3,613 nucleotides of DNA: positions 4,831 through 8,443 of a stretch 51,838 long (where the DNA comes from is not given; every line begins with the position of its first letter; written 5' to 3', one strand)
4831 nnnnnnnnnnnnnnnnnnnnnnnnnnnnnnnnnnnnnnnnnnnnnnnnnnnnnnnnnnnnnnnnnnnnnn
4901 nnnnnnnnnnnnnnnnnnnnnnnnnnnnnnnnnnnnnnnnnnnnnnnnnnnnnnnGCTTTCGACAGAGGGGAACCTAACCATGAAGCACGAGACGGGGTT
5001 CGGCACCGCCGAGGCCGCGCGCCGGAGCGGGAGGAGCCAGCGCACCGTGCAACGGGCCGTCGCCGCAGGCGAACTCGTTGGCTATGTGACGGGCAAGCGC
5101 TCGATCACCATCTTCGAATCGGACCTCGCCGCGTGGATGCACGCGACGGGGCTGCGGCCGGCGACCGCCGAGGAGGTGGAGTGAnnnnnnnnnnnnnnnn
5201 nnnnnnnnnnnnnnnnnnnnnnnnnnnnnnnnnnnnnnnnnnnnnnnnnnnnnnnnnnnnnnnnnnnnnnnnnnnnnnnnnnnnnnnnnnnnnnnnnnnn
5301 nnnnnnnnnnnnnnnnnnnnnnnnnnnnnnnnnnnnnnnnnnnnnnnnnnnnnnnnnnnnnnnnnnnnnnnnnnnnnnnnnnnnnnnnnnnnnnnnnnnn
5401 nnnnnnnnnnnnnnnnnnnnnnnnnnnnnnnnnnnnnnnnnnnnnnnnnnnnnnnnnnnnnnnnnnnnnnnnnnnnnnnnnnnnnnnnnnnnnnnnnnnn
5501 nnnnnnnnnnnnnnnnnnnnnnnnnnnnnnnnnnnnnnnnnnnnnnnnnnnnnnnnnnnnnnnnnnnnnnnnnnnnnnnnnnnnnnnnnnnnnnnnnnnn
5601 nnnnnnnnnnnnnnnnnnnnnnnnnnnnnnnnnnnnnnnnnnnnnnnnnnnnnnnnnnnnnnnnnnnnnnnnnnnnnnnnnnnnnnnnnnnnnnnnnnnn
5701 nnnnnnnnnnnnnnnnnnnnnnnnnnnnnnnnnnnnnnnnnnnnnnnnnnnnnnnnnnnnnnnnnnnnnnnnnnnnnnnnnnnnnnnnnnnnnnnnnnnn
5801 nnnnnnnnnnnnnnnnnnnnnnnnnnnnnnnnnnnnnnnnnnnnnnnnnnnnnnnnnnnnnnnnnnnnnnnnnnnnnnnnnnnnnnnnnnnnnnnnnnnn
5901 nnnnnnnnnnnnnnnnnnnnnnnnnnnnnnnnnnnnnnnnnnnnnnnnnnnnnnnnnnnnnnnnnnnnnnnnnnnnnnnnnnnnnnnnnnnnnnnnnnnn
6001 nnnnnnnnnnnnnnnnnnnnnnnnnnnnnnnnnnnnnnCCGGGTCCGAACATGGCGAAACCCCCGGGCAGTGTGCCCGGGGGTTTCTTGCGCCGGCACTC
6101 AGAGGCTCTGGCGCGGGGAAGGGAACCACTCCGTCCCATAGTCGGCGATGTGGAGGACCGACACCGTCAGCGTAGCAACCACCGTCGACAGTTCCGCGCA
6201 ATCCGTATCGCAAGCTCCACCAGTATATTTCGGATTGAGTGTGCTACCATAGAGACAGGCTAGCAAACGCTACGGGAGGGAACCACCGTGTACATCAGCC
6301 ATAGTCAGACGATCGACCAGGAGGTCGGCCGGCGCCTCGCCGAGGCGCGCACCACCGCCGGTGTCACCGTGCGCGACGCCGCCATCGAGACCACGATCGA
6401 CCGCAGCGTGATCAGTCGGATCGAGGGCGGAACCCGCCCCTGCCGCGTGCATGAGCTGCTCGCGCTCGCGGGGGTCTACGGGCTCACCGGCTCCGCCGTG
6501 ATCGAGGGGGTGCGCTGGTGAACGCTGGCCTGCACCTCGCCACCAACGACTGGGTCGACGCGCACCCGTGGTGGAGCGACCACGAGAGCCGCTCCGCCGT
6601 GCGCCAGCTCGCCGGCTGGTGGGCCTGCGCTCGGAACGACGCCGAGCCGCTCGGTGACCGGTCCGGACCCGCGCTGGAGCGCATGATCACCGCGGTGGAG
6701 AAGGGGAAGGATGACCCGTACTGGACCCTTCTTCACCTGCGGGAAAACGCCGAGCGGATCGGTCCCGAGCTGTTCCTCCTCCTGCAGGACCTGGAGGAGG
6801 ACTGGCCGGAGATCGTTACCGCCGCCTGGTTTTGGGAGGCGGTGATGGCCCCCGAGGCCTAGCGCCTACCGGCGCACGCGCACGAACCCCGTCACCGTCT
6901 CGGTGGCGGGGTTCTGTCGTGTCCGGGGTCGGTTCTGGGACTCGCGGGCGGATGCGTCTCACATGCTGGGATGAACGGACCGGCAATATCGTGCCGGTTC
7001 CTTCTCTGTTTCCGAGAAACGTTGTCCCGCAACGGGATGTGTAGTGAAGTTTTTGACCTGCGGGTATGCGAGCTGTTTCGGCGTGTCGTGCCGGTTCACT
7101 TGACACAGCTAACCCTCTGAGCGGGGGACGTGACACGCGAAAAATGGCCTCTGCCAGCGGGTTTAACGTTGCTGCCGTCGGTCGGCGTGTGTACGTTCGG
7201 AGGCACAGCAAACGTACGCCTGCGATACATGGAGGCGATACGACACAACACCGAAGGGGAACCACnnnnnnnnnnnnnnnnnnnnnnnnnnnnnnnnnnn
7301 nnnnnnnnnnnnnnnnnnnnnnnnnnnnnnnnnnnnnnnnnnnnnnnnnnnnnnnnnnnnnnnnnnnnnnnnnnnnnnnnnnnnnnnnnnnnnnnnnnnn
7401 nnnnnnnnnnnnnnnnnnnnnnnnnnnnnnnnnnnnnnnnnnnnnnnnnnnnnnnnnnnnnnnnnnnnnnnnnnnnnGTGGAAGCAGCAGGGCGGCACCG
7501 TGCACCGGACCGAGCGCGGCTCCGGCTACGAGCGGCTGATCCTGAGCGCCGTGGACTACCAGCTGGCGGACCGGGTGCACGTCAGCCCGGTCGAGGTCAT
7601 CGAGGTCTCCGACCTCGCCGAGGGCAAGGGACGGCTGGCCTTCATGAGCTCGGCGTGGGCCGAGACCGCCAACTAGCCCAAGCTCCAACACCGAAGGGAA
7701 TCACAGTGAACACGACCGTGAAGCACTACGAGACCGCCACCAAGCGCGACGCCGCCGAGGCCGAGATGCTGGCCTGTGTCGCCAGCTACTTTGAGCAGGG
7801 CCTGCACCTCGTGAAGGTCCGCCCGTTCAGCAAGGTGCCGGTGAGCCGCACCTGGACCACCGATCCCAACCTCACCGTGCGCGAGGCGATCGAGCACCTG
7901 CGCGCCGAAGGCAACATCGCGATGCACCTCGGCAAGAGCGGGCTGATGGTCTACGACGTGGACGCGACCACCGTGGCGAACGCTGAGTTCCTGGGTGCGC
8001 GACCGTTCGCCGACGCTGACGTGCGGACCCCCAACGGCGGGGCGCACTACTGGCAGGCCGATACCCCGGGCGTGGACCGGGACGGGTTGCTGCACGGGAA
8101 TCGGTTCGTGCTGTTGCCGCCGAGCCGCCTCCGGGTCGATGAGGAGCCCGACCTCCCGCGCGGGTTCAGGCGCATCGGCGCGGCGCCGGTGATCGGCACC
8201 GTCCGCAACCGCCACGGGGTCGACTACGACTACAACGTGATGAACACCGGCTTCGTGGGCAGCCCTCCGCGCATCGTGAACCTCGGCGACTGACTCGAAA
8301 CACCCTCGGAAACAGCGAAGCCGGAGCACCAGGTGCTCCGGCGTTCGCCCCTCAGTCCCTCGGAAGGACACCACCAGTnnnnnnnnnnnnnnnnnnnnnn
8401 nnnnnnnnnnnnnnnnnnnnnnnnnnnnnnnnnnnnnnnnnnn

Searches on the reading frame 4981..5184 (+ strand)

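Call 93: search_protein_families(library=phrogs, proteins=[window:4981-5184:+], max_evalue=0.001)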
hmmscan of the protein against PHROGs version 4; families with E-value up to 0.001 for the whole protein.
window:4981-5184:+ (67 aa): 1 family
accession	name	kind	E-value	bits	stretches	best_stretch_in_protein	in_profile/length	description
phrog_66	-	integration and excision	2.2e-05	25.3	1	7-62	94-149/412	excisionase and transcriptional regulator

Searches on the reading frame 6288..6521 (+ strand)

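Call 93: search_protein_families(library=phrogs, proteins=[window:6288-6521:+], max_evalue=0.001)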
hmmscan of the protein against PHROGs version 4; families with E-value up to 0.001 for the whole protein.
window:6288-6521:+ (77 aa): 6 families
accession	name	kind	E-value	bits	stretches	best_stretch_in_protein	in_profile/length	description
phrog_2328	-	transcription regulation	1.7e-06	28.8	1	11-66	14-69/128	transcriptional repressor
phrog_5823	-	transcription regulation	1.3e-05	25.6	1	11-71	5-66/404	transcriptional regulator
phrog_9908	-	DNA, RNA and nucleotide metabolism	1.6e-05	25.2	1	13-69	14-70/282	DNA binding protein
phrog_2967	-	transcription regulation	2.7e-05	24.8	1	7-73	5-71/225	transcriptional regulator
phrog_4583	-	transcription regulation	2.8e-05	25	1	5-69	3-67/81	transcriptional repressor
phrog_2439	-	transcription regulation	0.00047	20.1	1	14-66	9-61/367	transcriptional regulator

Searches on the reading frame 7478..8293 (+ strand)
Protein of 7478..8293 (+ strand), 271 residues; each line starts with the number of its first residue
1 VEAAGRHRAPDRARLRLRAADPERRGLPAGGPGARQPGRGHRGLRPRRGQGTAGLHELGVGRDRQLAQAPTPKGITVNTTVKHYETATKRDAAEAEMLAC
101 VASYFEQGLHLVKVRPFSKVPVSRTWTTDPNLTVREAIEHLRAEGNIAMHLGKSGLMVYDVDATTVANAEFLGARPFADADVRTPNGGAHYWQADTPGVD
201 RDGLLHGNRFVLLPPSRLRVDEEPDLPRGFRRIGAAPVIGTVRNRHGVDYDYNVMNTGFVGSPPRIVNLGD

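Call 11: search_protein_families(library=pfam, proteins=[window:7478-8293:+], max_evalue=0.01)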
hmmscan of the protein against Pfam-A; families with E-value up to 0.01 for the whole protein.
window:7478-8293:+ (271 aa): 1 family
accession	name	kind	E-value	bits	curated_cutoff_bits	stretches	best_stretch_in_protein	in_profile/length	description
PF09250.16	Prim-Pol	-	4e-09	37.5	22.8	1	103-218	3-137/158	Bifunctional DNA primase/polymerase, N-terminal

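Call 17: search_protein_families(library=phrogs, proteins=[window:7478-8293:+], max_evalue=0.001)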
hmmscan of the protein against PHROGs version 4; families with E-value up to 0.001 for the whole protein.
window:7478-8293:+ (271 aa): 1 family
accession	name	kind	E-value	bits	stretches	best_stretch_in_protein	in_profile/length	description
phrog_1156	-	DNA, RNA and nucleotide metabolism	0.00071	19.2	1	99-201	15-130/855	DNA primase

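Call 41: search_protein_families(library=ncbifam, proteins=[window:7478-8293:+], max_evalue=0.01)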
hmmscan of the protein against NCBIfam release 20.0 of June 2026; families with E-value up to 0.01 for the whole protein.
window:7478-8293:+ (271 aa): 0 families
